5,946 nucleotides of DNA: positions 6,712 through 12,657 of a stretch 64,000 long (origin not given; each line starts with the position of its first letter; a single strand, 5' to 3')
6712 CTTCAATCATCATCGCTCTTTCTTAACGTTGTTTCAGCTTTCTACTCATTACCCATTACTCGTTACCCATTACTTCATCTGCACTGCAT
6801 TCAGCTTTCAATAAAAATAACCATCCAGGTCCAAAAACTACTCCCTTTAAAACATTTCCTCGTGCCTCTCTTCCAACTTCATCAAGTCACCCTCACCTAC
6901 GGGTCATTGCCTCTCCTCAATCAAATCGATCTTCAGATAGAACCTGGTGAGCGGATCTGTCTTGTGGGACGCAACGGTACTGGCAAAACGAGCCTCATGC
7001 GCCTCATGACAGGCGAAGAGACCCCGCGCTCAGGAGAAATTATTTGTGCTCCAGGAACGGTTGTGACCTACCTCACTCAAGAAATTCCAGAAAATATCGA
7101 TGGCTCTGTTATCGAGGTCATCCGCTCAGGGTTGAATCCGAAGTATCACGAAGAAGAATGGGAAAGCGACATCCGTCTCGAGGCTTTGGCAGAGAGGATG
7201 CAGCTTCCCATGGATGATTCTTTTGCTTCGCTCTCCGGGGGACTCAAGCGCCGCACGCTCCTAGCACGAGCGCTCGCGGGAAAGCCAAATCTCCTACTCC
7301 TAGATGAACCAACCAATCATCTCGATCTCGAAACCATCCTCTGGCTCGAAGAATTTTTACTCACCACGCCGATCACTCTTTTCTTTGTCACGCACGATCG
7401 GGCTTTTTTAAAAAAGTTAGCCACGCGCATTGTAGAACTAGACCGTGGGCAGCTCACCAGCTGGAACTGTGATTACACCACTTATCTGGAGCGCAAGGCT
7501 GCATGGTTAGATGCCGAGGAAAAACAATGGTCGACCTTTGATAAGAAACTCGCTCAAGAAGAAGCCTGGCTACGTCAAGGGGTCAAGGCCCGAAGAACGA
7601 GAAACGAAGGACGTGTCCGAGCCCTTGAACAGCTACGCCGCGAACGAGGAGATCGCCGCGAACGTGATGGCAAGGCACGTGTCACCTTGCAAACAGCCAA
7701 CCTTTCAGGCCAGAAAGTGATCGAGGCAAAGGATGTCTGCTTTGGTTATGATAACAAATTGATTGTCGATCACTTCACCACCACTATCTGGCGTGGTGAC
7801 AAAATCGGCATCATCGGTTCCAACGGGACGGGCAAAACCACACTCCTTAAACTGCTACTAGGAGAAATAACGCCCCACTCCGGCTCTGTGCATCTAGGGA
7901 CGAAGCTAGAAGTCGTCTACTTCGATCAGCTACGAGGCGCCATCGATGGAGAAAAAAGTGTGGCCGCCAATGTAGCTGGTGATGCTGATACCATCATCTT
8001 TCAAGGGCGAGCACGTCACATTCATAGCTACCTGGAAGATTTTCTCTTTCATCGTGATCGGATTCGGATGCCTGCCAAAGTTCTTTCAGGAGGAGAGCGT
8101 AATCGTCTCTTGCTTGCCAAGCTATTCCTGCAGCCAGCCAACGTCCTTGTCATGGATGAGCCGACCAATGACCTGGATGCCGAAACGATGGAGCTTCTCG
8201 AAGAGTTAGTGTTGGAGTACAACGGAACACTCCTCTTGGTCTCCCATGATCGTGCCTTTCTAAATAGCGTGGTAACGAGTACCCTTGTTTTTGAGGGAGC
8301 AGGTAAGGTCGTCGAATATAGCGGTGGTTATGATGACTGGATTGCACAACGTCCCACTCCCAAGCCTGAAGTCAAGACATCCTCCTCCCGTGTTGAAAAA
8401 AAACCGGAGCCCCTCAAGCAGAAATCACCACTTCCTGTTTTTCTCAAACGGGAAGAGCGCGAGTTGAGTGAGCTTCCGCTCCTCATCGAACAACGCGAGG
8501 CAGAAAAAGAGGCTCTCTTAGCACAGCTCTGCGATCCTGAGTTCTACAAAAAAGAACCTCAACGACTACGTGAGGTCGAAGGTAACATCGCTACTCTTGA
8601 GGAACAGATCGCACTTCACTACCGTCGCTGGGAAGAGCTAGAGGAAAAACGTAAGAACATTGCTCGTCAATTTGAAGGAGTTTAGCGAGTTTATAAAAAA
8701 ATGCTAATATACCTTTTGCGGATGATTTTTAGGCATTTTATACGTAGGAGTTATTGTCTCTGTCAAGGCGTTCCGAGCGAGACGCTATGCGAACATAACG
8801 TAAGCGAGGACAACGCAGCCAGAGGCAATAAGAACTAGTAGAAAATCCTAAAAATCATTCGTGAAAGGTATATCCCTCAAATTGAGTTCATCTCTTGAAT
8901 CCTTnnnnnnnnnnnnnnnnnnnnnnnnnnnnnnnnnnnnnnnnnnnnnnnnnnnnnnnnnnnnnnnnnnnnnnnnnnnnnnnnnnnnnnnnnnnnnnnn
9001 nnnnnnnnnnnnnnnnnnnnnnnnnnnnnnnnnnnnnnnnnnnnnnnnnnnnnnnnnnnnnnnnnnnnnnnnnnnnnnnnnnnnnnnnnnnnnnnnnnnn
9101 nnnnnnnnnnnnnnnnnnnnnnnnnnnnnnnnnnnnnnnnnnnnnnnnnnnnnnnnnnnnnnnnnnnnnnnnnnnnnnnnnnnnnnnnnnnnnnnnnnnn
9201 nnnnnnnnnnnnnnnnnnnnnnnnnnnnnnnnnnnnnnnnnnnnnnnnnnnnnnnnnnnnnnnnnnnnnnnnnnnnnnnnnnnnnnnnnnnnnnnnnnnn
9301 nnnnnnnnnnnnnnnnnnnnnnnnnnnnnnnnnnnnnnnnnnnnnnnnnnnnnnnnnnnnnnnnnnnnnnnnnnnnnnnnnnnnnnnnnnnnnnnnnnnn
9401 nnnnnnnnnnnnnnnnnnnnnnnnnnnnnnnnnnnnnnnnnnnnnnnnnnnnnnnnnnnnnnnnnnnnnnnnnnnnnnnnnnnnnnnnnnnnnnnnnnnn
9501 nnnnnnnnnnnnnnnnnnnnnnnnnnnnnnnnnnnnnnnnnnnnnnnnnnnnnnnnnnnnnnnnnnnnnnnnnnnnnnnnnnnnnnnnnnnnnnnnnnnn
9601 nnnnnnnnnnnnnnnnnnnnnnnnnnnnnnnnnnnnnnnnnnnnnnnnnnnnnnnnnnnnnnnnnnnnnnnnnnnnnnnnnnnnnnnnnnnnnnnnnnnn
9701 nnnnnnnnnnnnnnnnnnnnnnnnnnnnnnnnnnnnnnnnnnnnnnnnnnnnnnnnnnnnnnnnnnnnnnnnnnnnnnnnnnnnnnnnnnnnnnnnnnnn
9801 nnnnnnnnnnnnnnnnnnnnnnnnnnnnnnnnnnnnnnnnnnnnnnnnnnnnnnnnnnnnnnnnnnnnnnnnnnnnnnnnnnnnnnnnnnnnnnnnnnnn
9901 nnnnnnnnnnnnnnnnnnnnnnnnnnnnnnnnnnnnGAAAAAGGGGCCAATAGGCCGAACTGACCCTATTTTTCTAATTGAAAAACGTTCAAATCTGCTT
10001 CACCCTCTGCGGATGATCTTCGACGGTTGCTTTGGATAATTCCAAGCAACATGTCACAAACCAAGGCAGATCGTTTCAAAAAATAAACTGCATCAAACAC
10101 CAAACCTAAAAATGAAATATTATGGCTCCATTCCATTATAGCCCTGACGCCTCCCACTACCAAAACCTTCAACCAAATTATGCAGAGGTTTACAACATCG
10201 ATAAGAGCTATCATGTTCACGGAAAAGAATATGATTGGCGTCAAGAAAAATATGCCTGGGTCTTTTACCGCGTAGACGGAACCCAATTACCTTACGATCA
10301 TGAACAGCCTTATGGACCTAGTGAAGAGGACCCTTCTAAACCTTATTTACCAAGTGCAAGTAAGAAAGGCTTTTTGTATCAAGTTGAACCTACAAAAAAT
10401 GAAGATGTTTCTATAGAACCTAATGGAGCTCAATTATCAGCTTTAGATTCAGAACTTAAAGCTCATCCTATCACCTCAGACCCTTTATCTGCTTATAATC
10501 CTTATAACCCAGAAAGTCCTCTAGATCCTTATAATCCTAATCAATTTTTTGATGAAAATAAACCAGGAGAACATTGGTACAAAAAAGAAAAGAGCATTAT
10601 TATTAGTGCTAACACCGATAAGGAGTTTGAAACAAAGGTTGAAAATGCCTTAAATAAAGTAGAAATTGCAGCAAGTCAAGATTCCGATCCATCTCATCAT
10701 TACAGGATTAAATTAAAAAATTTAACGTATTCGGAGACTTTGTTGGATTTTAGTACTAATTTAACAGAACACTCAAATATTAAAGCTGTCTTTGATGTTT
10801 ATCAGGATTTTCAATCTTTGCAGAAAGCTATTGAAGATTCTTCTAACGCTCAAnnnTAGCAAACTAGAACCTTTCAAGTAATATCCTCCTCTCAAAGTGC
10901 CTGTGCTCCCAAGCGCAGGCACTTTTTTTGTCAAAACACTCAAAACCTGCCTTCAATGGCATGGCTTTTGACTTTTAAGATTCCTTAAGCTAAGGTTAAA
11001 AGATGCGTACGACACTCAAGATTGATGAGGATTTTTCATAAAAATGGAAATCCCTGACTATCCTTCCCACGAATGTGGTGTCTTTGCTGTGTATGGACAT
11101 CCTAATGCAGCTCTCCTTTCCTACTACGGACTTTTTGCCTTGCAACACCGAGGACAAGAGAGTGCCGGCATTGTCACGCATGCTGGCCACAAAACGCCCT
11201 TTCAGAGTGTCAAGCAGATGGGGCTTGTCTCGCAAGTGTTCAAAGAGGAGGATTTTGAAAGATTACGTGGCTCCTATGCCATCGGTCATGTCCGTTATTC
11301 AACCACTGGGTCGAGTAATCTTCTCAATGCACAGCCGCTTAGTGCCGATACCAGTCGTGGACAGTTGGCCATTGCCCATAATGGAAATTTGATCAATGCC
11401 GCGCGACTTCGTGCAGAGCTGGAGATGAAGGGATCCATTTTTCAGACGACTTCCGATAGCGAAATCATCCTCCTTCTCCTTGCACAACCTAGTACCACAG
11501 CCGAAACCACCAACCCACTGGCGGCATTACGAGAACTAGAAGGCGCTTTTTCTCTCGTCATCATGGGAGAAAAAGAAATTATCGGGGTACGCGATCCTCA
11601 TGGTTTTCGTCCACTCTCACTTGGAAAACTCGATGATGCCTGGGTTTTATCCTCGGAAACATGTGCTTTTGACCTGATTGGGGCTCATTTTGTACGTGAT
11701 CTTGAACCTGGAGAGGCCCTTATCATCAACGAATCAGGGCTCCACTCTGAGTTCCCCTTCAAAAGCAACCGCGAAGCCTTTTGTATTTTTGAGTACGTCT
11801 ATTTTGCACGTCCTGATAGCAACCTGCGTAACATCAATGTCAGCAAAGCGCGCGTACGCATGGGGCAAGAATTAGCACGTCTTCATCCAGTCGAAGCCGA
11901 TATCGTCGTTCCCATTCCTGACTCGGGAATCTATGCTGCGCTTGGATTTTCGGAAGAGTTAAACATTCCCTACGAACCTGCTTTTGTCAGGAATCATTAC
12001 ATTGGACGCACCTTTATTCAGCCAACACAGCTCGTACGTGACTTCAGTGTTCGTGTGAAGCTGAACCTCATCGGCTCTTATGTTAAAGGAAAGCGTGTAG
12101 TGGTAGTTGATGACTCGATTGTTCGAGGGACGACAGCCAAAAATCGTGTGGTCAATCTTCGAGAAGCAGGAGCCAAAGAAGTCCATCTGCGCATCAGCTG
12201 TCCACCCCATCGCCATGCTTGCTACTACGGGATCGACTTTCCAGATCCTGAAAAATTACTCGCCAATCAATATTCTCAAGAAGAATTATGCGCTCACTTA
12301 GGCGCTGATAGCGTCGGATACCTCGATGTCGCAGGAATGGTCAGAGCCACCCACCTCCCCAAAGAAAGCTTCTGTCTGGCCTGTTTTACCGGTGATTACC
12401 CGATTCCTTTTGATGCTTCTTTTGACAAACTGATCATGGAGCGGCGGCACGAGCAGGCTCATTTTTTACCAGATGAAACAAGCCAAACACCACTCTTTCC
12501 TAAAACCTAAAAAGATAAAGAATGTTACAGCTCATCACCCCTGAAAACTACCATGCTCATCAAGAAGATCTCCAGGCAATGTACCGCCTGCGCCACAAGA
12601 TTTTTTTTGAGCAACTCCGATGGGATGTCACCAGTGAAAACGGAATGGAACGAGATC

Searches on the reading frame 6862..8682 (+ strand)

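Call 19: search_protein_families(library=pfam, proteins=[window:6862-8682:+], max_evalue=0.001)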
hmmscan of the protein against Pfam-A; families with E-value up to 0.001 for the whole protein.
window:6862-8682:+ (607 aa): 20 families
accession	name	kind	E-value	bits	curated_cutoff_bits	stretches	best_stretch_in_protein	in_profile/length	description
PF00005.33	ABC_tran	-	1.5e-50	171.8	25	2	19-152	1-137/137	ABC transporter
PF13304.12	AAA_21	-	7.7e-13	49.6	27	0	121-180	235-300/304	AAA domain, putative AbiEii toxin, Type IV TA system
PF16326.10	ABC_tran_CTD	-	1.6e-12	47.9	32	1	530-595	5-69/69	ABC transporter C-terminal domain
PF12848.13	ABC_tran_Xtn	-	3.5e-10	40.3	25.9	1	191-262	1-74/85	ABC transporter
PF13191.12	AAA_16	-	2.8e-09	38.1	32.6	1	317-450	29-156/167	AAA ATPase domain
PF02463.25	SMC_N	-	2.9e-08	33.8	40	0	405-474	134-209/220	RecF/RecN/SMC N terminal domain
PF13401.12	AAA_22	-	2.7e-06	28.1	27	0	32-173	8-118/130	AAA domain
PF00006.31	ATP-synt_ab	-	2.8e-06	27.6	29.5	0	306-333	8-35/213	ATP synthase alpha/beta family, nucleotide-binding domain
PF13175.12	AAA_15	-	9.4e-06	25.9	32.1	0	25-49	22-43/374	AAA ATPase domain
PF01926.29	MMR_HSR1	-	3.2e-05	24.4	21.9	0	31-54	1-23/113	50S ribosome-binding GTPase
PF00004.35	AAA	-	3.4e-05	24.7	21.2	0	32-52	1-21/131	ATPase family associated with various cellular activities (AAA)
PF13555.12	AAA_29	-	4.7e-05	23.5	27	0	313-329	23-39/61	P-loop containing region of AAA domain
PF00350.29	Dynamin_N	-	7.2e-05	23.3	27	0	32-150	1-109/168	Dynamin family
PF08477.19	Roc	-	0.00031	21.4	27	0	31-52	1-22/119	Ras of Complex, Roc, domain of DAPkinase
PF03205.20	MobB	-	0.00031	21.1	26.6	0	315-339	2-26/133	Molybdopterin guanine dinucleotide synthesis protein B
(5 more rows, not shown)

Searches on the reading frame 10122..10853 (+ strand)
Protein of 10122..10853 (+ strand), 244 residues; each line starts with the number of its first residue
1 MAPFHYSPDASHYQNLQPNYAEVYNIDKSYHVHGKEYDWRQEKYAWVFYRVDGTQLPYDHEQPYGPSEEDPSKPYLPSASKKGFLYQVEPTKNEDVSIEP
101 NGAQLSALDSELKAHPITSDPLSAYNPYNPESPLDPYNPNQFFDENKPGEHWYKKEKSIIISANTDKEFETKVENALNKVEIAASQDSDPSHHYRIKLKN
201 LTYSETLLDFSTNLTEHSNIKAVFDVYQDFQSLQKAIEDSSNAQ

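Call 4: search_protein_families(library=pfam, proteins=[window:10122-10853:+], max_evalue=0.1)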
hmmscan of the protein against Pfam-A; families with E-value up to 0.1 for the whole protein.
window:10122-10853:+ (244 aa): 2 families
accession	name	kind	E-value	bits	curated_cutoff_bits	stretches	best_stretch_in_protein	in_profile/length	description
PF12969.12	DUF3857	-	0.039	14.4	24.6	1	136-201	104-166/170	Domain of Unknown Function with PDB structure (DUF3857)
PF18890.5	FANCL_d2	-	0.047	14.6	23.7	0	166-224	13-72/91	FANCL UBC-like domain 2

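Call 64: find_homologous_proteins(query=window:10122-10853:+, max_evalue=0.001)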
Query window:10122-10853:+ (244 aa): 11 proteins with E <= 0.001 among 172 candidates.
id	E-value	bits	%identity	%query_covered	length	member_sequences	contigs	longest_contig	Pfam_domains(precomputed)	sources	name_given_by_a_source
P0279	2.9e-160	550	100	100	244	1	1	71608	-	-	-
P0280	8.1e-33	132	46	73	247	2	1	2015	-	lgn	-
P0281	3.8e-31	127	45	72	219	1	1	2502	-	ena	-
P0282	6.4e-31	126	45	73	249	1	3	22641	-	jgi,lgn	-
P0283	1.1e-29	122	42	73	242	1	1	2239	-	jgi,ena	-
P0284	4.4e-29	120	42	73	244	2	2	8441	-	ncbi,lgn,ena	-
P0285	1.7e-26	112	45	64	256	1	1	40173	-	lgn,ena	-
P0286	2.0e-11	62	35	71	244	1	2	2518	-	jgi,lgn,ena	jgi:hypothetical protein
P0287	3.1e-9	55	33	66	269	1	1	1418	-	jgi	-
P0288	1.3e-8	53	34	66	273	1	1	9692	-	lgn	-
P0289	4.0e-8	51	41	42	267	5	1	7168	-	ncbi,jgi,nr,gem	ncbi:MAG: hypothetical protein FJ390_03760 [Verrucomicrobia bacterium]|nr:hypothetical protein [Verr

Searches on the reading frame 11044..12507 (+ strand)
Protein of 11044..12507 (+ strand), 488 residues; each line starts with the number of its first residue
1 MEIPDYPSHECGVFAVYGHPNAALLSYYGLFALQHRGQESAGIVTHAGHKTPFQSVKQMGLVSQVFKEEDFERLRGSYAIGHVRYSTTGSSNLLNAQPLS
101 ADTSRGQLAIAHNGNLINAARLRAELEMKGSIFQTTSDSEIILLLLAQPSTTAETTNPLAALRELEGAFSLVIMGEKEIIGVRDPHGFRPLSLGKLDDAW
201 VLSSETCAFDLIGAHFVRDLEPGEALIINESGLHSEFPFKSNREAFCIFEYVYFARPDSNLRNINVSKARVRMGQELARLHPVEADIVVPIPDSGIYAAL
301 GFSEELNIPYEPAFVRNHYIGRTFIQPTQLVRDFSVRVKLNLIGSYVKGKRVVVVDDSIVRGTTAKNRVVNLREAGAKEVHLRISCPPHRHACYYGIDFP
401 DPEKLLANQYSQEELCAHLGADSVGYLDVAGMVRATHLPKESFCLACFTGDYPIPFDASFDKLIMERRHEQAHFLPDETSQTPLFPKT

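Call 4: search_protein_families(library=pfam, proteins=[window:11044-12507:+], max_evalue=0.1)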
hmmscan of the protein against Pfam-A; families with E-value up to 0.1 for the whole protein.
window:11044-12507:+ (488 aa): 4 families
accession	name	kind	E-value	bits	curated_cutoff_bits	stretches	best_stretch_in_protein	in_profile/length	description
PF13537.11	GATase_7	-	1.5e-19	70.6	25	1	95-209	12-121/123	Glutamine amidotransferase domain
PF13522.11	GATase_6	-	3e-19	69.8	27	1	75-205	9-130/130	Glutamine amidotransferase domain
PF00156.33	Pribosyltran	-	7.3e-07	29.1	26.3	1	284-393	29-129/158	Phosphoribosyl transferase domain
PF13230.11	GATase_4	-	1.9e-05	24.2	23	1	71-144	67-135/272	Glutamine amidotransferases class-II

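Call 5: search_protein_families(library=ncbifam, proteins=[window:11044-12507:+], max_evalue=0.1)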
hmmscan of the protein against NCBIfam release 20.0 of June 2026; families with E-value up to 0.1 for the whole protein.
window:11044-12507:+ (488 aa): 21 families
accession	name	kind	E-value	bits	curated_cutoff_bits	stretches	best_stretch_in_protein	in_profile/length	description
TIGR01134.1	purF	equivalog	1.3e-156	522.3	350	1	11-453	1-432/432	amidophosphoribosyltransferase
NF001484.0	PRK00331.1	subfamily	1.5e-29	102.9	381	1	11-232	2-220/601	isomerizing glutamine--fructose-6-phosphate transaminase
TIGR01135.1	glmS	equivalog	1.8e-25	89.5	418.05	1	11-231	1-218/607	glutamine--fructose-6-phosphate transaminase (isomerizing)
TIGR01536.1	asn_synth_AEB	equivalog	5.2e-20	71.9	267.1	1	33-209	27-166/517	asparagine synthase (glutamine-hydrolyzing)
NF006949.0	PRK09431.1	equivalog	2.2e-12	46.3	499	1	79-226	45-181/554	asparagine synthase B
TIGR03108.1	eps_aminotran_1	hypoth_equivalog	1.1e-08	34.2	816.9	1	79-205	45-162/628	XrtA/PEP-CTERM system amidotransferase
TIGR03104.1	trio_amidotrans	equivalog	1.3e-07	30.2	570.1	1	75-208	40-164/589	N-acetylglutaminylglutamine amidotransferase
NF002620.0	PRK02277.1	subfamily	0.00012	21.8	115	1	344-381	136-173/201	orotate phosphoribosyltransferase-like protein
TIGR01251.1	ribP_PPkin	subfamily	0.00026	20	113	1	337-385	198-246/309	ribose-phosphate diphosphokinase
NF005299.0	PRK06827.1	subfamily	0.00027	19.8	327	1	328-386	244-302/383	phosphoribosylpyrophosphate synthetase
NF002095.0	PRK00934.1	equivalog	0.00041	19.6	296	1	340-383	196-239/287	ribose-phosphate diphosphokinase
TIGR00336.1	pyrE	equivalog_domain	0.00073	19.4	106.8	1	341-378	100-137/173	orotate phosphoribosyltransferase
NF040646.1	HPT_Archaea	equivalog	0.0035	16.9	200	1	272-378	41-143/184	hypoxanthine/guanine phosphoribosyltransferase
NF002320.0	PRK01259.1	subfamily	0.0064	15.9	297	1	340-384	206-249/316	ribose-phosphate diphosphokinase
NF004689.0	PRK06031.1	equivalog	0.0085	15.4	175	1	336-381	142-186/233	phosphoribosyltransferase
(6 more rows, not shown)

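Call 24: find_homologous_proteins(query=window:11044-12507:+, max_evalue=1e-50)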
Query window:11044-12507:+ (488 aa): 8000 proteins with E <= 1e-50 among 8000 candidates; the best 120 are listed.
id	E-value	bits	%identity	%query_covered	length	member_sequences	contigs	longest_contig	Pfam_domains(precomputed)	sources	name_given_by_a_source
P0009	0.0e+0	1116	100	100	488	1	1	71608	PF13230.12,PF00156.34,PF13522.12,PF13537.12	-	-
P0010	0.0e+0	1060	94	100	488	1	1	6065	PF13230.12,PF00156.34,PF13522.12,PF13537.12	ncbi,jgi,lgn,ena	jgi:amidophosphoribosyltransferase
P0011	2.3e-298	1008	92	97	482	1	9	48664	PF13230.12,PF00156.34,PF13522.12,PF13537.12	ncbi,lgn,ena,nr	ncbi:MAG: amidophosphoribosyltransferase [Verrucomicrobiae bacterium]|nr:amidophosphoribosyltransfer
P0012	2.8e-298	1008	92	97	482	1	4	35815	PF13230.12,PF00156.34,PF13522.12,PF13537.12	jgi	-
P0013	2.9e-298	1007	92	97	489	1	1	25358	PF13230.12,PF00156.34,PF13522.12,PF13537.12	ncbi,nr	ncbi:MAG: amidophosphoribosyltransferase [Verrucomicrobia bacterium]|nr:MAG: amidophosphoribosyltran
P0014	2.8e-297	1004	92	97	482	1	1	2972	PF13230.12,PF00156.34,PF13522.12,PF13537.12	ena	-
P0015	4.7e-296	1000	90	99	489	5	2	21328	PF13230.12,PF00156.34,PF13522.12,PF13537.12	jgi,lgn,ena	-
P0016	9.6e-291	983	89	98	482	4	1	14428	PF13230.12,PF00156.34,PF13522.12,PF13537.12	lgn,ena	-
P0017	1.4e-290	982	88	99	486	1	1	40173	PF00156.34,PF13522.12,PF13537.12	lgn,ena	-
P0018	3.6e-290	981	86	100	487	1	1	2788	PF13230.12,PF00156.34,PF13522.12,PF13537.12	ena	-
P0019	5.0e-289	977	92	95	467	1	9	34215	PF13230.12,PF00156.34,PF13522.12,PF13537.12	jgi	jgi:amidophosphoribosyltransferase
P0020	2.3e-286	968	86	100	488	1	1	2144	PF00156.34,PF13522.12,PF13537.12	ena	-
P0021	3.0e-275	932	81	99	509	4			PF13230.12,PF00156.34,PF13522.12,PF13537.12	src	-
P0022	5.6e-273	924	83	98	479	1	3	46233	PF00156.34,PF13522.12,PF13537.12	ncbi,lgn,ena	-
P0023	4.7e-266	901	78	100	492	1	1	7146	PF13230.12,PF13522.12,PF13537.12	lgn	-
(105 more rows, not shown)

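Call 27: find_encoding_contigs(protein=P0011, flank=6000, max_places=3)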
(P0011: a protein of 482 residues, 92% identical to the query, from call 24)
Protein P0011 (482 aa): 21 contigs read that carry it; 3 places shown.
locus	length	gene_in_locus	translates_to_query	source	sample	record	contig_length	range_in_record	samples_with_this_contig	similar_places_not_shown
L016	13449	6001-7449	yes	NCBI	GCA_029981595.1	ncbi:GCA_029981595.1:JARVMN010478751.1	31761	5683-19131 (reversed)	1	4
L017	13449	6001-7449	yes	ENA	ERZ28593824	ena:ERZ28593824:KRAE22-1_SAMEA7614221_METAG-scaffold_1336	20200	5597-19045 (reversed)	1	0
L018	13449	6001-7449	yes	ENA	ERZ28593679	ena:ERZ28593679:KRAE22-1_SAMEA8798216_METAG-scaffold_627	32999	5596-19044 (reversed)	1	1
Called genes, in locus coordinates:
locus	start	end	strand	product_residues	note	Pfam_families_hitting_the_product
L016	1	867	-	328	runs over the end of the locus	-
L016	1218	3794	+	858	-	PF01751:Toprim (weak), PF01131:Topoisom_bac, PF13342:Toprim_Crpt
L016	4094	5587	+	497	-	PF00324:AA_permease, PF13520:AA_permease_2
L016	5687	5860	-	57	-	-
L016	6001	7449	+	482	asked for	PF13522:GATase_6, PF13230:GATase_4 (weak), PF13537:GATase_7, PF00156:Pribosyltran (weak)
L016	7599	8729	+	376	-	PF00586:AIRS, PF02769:AIRS_C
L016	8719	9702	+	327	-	PF00561:Abhydrolase_1, PF12697:Abhydrolase_6 (weak)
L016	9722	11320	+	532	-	PF00474:SSF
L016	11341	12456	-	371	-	PF00712:DNA_pol3_beta, PF02767:DNA_pol3_beta_2, PF02768:DNA_pol3_beta_3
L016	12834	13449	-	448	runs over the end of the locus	PF11638:DnaA_N, PF00308:Bac_DnaA, PF01695:IstB_IS21, PF00004:AAA (weak), PF13401:AAA_22 (faint), PF08299:Bac_DnaA_C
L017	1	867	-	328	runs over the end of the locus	-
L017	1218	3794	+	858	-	PF01751:Toprim (weak), PF01131:Topoisom_bac, PF13342:Toprim_Crpt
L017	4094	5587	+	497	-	PF00324:AA_permease, PF13520:AA_permease_2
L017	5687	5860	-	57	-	-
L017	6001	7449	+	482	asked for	PF13522:GATase_6, PF13230:GATase_4 (weak), PF13537:GATase_7, PF00156:Pribosyltran (weak)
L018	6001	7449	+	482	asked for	PF13522:GATase_6, PF13230:GATase_4 (weak), PF13537:GATase_7, PF00156:Pribosyltran (weak)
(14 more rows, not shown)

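Call 28: find_encoding_contigs(protein=P0010, flank=6000, max_places=2)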
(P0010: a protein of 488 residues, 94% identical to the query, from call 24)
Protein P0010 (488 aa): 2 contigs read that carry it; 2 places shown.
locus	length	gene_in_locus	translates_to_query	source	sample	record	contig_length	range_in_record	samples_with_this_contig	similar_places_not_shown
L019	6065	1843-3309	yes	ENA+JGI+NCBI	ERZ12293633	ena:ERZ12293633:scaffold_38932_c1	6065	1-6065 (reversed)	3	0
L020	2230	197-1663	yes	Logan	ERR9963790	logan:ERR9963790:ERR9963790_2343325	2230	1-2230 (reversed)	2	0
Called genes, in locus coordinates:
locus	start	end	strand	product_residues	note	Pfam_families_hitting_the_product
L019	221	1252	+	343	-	PF02463:SMC_N (weak), PF13175:AAA_15, PF13476:AAA_23, PF13304:AAA_21 (faint)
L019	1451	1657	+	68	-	-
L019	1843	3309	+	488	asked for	PF13230:GATase_4 (weak), PF13522:GATase_6, PF13537:GATase_7, PF00156:Pribosyltran (weak)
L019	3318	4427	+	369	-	PF00586:AIRS, PF02769:AIRS_C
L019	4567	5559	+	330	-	PF00561:Abhydrolase_1, PF12697:Abhydrolase_6 (weak)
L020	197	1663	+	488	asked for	PF13230:GATase_4 (weak), PF13522:GATase_6, PF13537:GATase_7, PF00156:Pribosyltran (weak)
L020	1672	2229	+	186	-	?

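Call 29: find_encoding_contigs(protein=P0017, flank=6000, max_places=2)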
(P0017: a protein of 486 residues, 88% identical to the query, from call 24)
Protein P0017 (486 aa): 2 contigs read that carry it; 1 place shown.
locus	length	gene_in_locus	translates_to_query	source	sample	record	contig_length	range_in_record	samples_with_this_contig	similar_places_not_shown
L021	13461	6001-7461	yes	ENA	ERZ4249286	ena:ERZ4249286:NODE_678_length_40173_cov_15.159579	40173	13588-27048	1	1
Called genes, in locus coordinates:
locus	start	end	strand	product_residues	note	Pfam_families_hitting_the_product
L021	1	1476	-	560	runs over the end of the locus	-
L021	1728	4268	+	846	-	PF01751:Toprim (faint), PF01131:Topoisom_bac, PF13342:Toprim_Crpt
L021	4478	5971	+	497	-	PF00324:AA_permease, PF13520:AA_permease_2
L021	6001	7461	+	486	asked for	PF13522:GATase_6, PF13537:GATase_7, PF00156:Pribosyltran (weak)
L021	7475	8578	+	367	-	PF00586:AIRS, PF02769:AIRS_C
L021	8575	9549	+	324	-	PF00561:Abhydrolase_1, PF12697:Abhydrolase_6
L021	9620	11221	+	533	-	PF00474:SSF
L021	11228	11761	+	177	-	PF06445:GyrI-like, PF14526:Cass2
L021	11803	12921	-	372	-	PF00712:DNA_pol3_beta, PF02767:DNA_pol3_beta_2, PF02768:DNA_pol3_beta_3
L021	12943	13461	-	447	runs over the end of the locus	PF11638:DnaA_N, PF00308:Bac_DnaA, PF01695:IstB_IS21, PF00004:AAA (weak), PF13401:AAA_22 (faint), PF08299:Bac_DnaA_C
